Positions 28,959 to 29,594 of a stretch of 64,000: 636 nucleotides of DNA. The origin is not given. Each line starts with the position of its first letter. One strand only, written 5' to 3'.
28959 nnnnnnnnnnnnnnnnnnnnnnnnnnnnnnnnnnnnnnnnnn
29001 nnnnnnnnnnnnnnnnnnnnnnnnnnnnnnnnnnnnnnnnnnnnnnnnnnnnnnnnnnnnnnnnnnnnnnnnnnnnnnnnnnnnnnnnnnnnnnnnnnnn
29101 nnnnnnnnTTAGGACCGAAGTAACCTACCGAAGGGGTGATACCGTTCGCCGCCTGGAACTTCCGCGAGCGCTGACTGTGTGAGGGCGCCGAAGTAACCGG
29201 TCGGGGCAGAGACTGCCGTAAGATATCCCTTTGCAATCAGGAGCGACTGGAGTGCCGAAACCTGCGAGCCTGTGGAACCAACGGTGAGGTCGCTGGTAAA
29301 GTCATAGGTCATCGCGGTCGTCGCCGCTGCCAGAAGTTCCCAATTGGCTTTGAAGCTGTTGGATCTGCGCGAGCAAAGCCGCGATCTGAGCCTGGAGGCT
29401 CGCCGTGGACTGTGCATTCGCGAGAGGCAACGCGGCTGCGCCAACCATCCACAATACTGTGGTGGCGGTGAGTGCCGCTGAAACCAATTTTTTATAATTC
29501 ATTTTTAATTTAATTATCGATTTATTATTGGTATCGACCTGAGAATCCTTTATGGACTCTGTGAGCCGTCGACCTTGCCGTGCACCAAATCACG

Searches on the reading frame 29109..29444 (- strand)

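Call 87: search_protein_families(library=pfam, proteins=[window:29109-29444:-], max_evalue=0.001)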
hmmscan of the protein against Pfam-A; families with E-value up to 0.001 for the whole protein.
window:29109-29444:- (111 aa): 1 family
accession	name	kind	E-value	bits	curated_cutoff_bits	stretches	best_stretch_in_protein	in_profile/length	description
PF01471.23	PG_binding_1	-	8.6e-06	26.3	23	1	58-95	1-36/57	Putative peptidoglycan binding domain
